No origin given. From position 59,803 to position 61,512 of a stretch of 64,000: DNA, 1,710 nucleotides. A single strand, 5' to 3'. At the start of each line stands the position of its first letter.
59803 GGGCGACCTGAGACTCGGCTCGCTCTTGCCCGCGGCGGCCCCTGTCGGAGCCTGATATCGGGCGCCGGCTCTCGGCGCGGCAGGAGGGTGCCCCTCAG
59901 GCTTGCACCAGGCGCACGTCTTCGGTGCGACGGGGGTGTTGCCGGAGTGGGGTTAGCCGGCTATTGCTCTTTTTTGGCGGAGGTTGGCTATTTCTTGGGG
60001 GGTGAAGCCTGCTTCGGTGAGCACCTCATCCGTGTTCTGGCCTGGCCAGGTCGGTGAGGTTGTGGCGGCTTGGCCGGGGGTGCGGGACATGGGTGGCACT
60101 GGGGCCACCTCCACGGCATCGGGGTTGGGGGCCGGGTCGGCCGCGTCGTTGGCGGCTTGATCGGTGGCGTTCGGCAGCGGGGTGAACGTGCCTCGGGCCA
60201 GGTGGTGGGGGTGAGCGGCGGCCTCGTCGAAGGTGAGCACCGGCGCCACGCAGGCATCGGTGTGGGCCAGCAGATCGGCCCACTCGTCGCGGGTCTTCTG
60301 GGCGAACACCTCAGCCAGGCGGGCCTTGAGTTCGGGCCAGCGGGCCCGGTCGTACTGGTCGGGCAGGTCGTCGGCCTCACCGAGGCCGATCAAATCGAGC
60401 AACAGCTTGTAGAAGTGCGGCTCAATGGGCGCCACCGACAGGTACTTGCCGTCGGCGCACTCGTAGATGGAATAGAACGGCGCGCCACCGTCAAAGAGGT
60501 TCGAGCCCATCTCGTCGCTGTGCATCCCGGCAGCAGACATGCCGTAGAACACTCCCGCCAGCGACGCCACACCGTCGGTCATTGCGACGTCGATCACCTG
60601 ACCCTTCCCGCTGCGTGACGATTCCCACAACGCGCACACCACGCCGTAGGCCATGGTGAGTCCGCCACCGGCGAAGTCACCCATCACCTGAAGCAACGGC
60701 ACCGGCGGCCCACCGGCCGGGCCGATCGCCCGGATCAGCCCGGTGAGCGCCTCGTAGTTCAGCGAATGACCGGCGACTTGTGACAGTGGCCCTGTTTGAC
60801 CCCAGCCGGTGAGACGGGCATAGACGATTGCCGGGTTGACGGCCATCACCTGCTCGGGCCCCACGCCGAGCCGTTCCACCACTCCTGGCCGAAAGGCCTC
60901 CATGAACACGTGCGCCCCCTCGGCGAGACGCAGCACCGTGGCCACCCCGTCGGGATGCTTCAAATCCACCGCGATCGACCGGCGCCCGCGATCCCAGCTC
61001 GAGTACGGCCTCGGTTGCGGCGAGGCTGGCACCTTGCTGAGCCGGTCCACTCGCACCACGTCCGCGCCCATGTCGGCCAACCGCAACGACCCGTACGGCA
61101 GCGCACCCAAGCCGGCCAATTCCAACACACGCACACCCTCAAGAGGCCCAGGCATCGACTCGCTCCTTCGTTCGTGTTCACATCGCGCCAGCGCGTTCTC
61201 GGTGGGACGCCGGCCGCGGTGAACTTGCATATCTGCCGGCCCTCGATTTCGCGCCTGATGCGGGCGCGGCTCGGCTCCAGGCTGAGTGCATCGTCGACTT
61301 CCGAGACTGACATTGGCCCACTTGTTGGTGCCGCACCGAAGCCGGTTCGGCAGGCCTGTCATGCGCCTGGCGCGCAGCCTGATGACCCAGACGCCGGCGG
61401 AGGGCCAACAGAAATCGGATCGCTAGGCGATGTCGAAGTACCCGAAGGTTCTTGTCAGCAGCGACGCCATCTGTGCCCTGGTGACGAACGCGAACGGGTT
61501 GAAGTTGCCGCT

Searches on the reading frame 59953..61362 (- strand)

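Call 52: search_protein_families(library=ncbifam, proteins=[window:59953-61362:-], max_evalue=0.00001)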
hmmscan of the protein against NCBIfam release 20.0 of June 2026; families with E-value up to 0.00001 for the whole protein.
window:59953-61362:- (469 aa): 7 families
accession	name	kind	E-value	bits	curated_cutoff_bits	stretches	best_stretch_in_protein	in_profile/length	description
NF052585.1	SucGlutTfsCaiB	equivalog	2.2e-37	128.6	750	1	120-450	69-387/394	succinate--glutarate CoA-transferase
NF041294.1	Scnl_mescCoAtase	equivalog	1.8e-34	119.5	700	1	73-394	3-338/381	succinyl-CoA:mesaconate CoA-transferase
NF008511.0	PRK11430.1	equivalog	8.2e-34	117.3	522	1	70-391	6-336/381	CoA:oxalate CoA-transferase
NF003809.0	PRK05398.1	subfamily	3e-31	108.4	442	1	72-270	3-209/416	formyl-CoA transferase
TIGR03253.1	oxalate_frc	equivalog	1.7e-28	99.5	504.2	1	73-270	3-208/416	formyl-CoA transferase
NF002914.1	PRK03525.1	equivalog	2.3e-26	92.7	413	1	72-464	8-394/400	L-carnitine CoA-transferase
TIGR04253.1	mesacon_CoA_iso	equivalog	2.6e-10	39.8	725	1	73-405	2-346/403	2-methylfumaryl-CoA isomerase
